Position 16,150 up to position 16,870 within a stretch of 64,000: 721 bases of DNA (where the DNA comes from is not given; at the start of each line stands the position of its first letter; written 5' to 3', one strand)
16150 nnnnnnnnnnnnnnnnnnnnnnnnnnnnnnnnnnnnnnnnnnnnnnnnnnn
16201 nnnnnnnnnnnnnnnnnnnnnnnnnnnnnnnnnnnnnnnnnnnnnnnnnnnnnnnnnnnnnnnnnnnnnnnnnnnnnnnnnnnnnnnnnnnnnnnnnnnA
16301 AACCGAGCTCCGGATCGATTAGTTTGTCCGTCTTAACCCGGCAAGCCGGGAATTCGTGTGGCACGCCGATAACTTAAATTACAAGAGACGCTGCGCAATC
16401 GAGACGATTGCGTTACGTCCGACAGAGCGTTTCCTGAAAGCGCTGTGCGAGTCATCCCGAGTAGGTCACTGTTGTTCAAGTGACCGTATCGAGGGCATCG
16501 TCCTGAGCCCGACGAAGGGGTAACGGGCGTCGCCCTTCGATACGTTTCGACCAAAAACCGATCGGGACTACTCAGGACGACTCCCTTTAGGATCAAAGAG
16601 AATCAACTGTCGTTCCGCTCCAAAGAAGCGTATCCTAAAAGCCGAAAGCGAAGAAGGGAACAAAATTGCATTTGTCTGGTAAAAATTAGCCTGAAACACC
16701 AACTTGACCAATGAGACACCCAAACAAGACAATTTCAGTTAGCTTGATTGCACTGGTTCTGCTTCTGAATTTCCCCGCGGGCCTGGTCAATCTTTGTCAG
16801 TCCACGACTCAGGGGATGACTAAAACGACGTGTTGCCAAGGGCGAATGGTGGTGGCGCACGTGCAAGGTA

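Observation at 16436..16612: Modular hairpin-rich intergenic repeat family, with copies antisense inside operons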

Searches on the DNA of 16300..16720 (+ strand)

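Call 13: search_rna_families(source=window, start=16300, end=16720, threshold=evalue, max_evalue=10)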
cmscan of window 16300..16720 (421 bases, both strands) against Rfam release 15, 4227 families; matches with E-value up to 10: 3.
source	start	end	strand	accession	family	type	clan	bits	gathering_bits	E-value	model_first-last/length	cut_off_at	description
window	16516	16565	-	RF02404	P33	Gene; sRNA;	-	16.5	45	0.55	1-160/160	no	Pseudomonas sRNA P33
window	16492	16536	+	RF02094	mir-1803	Gene; miRNA;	-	14.4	95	8.9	1-76/76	no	mir-1803 microRNA precursor microRNA precursor family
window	16516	16598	+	RF00448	IRES_EBNA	Cis-reg; IRES;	-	10.3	100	2.5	1-217/217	no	Epstein-Barr virus nuclear antigen (EBNA) IRES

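Call 56: build_rna_model(alignment_id=A5, structure=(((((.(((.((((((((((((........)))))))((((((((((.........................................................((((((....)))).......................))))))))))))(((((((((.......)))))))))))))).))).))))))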
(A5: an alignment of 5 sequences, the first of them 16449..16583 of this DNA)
Model R1 built from alignment A5 (5 sequences, 193 columns); structure: as given.
model positions 135; base pairs 45; branch points 2; effective number of sequences 1.4; information 0.589 bits per position. Calibrated on 0.2 Mb of random sequence (short: E-values are rough).
structure used (alignment columns):
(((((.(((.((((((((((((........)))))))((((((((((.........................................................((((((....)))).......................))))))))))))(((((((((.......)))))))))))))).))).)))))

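Call 57: search_with_rna_model(model_id=R1, sources=[window, L001, L002, L003, L004, L005, L006, L007, L008, L009, L010, L011, L019, L025, L031, L035, L037, L040, L048, L050, L054, L057, L066, L067, L084, L085], max_evalue=10, make_alignment=true)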
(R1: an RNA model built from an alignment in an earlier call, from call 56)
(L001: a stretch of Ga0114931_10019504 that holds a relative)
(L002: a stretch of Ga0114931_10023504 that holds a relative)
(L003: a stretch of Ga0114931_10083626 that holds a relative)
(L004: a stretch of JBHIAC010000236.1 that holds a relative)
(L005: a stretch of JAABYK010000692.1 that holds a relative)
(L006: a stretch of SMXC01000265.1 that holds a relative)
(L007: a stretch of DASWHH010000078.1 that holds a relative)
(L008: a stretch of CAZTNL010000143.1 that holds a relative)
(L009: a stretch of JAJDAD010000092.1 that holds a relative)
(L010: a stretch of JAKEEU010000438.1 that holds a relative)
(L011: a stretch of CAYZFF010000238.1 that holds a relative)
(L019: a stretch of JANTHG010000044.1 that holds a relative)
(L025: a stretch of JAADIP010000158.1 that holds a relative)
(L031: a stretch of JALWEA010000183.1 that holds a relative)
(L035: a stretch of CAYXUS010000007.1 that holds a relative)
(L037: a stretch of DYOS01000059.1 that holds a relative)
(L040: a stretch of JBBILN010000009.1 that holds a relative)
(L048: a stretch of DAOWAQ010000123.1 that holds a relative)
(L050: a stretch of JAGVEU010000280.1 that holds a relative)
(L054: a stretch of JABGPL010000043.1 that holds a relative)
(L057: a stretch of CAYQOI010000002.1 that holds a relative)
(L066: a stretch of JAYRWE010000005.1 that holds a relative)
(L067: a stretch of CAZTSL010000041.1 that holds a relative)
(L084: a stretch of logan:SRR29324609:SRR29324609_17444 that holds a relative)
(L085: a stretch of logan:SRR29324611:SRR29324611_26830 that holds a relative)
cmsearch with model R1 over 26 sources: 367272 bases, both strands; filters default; matches with E-value up to 10: 16.
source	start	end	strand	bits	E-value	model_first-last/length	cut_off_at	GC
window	16449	16583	+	138.5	5.7e-39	1-135/135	no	0.57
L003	492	604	+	123.1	2.6e-34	1-135/135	no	0.57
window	57265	57375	+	122.1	5.1e-34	1-135/135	no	0.59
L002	2085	2273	-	114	1.4e-31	1-135/135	no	0.56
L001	5943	6127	-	75.2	8.4e-20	1-135/135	no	0.56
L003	492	604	-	69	6.2e-18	1-135/135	no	0.57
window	16449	16583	-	54.6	1.4e-13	1-135/135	no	0.57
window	57265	57375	-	51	1.7e-12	1-135/135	no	0.59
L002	2085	2273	+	49.2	5.9e-12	1-135/135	no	0.56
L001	5755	5824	-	42.5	6.3e-10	1-135/135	no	0.57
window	20525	20608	-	31.7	1.2e-06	1-135/135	no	0.61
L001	5943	6122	+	28.9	8.4e-06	1-135/135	no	0.56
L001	5827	5915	-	22.7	0.00061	1-135/135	no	0.42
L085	1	31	-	21.3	0.0017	1-31/135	3'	0.48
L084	3225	3255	-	21.1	0.0019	105-135/135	5'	0.58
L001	5755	5824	+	14.3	0.22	1-135/135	no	0.57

Alignment A6: 16 matches aligned to the model, 287 columns, each read 5' to 3' on its own strand. Consensus structure (alignment columns), stored with it:
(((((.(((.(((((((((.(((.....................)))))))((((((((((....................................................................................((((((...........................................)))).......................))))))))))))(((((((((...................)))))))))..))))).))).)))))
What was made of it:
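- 16449..16583 (+): Copy A, four-way-junction core. P1 is 16449-16463 with 16569-16583. P2 is 16464-16485. P3 is 16486-16543 and contains the 24-nt insert. P4 is 16544-16568. Model R1 scores 138.5 bits (call 57).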

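Call 58: search_with_rna_model(model_id=R1, sources=[L012, L013, L014, L015, L016, L017, L018, L020, L021, L022, L023, L024, L026, L027, L028, L029, L030, L032, L033, L034, L036, L038, L039, L041, L042, L043, L044, L045, L046, L047, L049, L051, L052, L053, L055, L056, L058, L059, L060, L061, L062, L063, L064, L065, L068, L069, L070, L071, L072, L073, L074, L075, L076, L077, L078, L079, L080, L081, L082, L083], max_evalue=1)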
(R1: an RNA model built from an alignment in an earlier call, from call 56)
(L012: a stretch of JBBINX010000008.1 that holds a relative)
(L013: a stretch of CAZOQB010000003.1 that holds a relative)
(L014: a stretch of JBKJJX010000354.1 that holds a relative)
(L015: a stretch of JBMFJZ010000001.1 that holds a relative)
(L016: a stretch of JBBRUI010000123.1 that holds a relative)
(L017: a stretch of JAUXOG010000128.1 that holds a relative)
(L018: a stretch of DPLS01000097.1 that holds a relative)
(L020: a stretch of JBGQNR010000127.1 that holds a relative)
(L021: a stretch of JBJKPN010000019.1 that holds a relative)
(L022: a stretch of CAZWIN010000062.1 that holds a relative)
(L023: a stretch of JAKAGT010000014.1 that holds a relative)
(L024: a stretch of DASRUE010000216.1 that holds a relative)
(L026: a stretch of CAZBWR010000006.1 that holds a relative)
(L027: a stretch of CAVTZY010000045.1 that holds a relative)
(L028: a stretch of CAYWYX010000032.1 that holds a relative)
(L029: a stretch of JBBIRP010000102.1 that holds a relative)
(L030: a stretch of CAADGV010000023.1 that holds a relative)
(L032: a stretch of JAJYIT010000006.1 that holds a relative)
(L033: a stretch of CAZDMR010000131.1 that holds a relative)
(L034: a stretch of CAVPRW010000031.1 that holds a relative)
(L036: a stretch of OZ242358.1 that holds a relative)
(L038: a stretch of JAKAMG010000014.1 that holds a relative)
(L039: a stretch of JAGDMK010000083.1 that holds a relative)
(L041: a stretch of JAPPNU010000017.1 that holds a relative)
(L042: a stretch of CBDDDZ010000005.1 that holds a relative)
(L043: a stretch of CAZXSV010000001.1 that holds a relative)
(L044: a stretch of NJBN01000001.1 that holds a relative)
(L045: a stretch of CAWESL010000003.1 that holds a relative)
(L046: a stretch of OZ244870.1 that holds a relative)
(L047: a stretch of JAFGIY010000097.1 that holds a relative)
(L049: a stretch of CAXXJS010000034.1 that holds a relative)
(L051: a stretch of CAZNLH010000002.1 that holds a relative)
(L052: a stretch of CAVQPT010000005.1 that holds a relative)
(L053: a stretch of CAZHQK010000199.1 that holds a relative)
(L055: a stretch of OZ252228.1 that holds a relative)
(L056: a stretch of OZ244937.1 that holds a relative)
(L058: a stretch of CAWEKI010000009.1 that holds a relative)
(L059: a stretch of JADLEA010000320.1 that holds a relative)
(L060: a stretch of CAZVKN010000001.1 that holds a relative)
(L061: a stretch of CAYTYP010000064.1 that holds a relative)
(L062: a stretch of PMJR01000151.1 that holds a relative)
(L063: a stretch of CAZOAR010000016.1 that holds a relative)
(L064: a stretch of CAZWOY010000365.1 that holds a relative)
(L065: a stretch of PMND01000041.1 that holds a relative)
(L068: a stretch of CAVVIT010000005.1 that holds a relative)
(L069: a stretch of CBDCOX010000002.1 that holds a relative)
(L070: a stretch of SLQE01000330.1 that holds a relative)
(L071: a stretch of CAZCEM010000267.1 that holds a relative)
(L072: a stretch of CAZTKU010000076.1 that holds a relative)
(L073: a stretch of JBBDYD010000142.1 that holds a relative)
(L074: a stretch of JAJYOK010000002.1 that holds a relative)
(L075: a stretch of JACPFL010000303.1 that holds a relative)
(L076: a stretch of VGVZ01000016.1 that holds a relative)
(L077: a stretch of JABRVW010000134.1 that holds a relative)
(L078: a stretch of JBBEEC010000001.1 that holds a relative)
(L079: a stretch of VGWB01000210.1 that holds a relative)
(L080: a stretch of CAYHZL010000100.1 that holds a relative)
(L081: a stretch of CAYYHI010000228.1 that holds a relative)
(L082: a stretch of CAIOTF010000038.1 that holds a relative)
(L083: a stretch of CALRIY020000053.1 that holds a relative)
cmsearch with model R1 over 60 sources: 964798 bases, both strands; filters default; matches with E-value up to 1: 2.
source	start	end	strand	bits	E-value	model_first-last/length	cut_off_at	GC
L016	5483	5598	+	59.8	9.7e-15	1-135/135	no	0.55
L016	5481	5600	-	40.4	7.1e-09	1-135/135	no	0.55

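Call 59: search_dna_similar(query=window:16380-16660:+, collection=plasmids, mode=distant, max_evalue=0.01)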
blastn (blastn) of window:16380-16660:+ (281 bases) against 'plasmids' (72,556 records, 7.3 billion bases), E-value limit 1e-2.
No match.
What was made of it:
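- Tried and rejected: Plasmid collection, distant blastn: no match (call 59).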

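Call 76: search_with_rna_model(model_id=R1, source=L086, max_evalue=1)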
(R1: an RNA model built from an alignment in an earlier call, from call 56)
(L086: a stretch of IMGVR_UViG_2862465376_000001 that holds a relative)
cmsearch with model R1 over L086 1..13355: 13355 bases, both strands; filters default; matches with E-value up to 1: 0.
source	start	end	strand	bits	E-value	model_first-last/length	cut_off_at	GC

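Call 80: search_with_rna_model(model_id=R1, sources=[L087, L088], max_evalue=10)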
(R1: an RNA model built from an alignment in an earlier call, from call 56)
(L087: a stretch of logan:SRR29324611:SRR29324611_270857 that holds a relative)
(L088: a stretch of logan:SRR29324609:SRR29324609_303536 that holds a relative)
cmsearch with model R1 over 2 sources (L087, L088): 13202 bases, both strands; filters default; matches with E-value up to 10: 0.
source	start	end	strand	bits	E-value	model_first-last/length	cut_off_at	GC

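Call 91: search_with_rna_model(model_id=R1, sources=[window, L001, L002, L016], max_evalue=5e-15, make_alignment=true, show_alignments=5)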
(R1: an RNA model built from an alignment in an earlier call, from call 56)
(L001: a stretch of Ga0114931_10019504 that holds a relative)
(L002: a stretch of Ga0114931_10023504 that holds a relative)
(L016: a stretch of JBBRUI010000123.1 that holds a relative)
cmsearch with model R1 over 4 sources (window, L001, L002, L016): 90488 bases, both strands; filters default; matches with E-value up to 5e-15: 5.
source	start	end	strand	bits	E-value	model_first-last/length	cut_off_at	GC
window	16449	16583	+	138.5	1.4e-39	1-135/135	no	0.57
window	57265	57375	+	122.1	1.2e-34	1-135/135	no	0.59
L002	2085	2273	-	114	3.5e-32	1-135/135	no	0.56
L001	5943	6127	-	75.2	2.1e-20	1-135/135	no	0.56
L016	5483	5598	+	59.8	9.1e-16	1-135/135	no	0.55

Alignment A10: 5 matches aligned to the model, 232 columns, each read 5' to 3' on its own strand. Consensus structure (alignment columns), stored with it:
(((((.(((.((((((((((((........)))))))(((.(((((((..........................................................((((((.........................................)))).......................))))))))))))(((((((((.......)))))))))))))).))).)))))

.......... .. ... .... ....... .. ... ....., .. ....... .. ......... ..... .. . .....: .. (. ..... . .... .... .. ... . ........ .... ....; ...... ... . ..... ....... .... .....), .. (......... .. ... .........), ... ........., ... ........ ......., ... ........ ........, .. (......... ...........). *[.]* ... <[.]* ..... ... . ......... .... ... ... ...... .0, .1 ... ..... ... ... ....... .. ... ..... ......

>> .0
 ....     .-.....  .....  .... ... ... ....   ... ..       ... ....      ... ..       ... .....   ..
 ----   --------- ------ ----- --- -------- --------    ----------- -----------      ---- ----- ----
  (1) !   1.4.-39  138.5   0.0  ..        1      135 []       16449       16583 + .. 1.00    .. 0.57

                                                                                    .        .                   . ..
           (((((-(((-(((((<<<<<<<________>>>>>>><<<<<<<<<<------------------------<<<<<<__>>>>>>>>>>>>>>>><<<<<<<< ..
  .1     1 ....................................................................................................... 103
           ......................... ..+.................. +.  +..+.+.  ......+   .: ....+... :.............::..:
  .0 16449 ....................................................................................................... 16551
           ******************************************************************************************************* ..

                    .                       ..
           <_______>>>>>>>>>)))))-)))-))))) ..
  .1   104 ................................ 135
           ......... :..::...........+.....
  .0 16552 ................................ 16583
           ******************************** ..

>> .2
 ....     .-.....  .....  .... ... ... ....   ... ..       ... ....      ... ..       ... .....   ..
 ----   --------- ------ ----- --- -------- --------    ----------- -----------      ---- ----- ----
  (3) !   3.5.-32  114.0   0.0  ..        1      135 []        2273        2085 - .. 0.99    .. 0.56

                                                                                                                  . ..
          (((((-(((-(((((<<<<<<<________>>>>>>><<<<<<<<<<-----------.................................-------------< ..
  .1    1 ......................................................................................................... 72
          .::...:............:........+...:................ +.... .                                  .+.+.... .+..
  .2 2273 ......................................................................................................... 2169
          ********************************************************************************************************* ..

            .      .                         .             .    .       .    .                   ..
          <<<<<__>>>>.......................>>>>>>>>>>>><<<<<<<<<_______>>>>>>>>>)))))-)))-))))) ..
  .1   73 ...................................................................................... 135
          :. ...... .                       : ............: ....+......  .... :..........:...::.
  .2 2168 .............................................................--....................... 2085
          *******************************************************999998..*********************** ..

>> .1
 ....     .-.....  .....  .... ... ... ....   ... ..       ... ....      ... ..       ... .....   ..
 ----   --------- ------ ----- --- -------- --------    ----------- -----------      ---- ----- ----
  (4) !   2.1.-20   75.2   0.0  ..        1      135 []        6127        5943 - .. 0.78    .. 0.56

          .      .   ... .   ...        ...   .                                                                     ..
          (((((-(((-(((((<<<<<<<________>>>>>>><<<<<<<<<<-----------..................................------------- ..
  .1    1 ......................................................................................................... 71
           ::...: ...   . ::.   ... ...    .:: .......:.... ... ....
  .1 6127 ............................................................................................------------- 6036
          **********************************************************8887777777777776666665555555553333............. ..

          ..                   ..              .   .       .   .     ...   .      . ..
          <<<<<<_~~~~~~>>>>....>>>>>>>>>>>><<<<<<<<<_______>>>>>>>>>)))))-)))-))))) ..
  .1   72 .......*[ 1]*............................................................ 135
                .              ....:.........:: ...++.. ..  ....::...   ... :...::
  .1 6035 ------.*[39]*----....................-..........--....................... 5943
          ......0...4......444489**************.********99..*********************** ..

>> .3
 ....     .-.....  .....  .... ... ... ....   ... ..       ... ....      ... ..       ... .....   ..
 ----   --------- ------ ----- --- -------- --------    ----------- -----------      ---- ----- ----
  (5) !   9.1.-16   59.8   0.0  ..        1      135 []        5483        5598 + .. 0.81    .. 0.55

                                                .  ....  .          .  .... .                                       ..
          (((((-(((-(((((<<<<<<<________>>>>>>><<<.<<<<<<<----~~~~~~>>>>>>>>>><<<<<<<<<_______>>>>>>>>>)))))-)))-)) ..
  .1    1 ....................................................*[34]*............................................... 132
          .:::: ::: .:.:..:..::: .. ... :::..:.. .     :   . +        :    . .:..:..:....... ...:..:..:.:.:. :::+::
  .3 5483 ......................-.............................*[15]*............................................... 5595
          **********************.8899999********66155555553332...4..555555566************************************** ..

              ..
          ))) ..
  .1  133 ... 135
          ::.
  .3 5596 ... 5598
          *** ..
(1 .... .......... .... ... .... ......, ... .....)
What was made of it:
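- Most double changes in P1 come from L016, aligned with a 2-nt register shift (call 91).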

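Call 103: search_with_rna_model(model_id=R1, sources=[L089, L090, L091], max_evalue=10)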
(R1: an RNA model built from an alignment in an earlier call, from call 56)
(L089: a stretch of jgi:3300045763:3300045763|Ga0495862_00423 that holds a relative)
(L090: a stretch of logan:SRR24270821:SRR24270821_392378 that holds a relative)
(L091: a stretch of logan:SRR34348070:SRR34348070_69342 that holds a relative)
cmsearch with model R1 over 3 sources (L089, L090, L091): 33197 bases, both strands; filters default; matches with E-value up to 10: 0.
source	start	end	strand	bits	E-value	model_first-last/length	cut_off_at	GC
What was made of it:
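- Model R1 finds no copy in 33 kb of the nearest relatives (call 103).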

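Call 108: search_with_rna_model(model_id=R1, source=L092, max_evalue=10)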
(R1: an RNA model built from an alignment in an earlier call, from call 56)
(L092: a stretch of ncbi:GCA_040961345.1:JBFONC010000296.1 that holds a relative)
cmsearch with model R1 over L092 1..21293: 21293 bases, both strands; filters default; matches with E-value up to 10: 0.
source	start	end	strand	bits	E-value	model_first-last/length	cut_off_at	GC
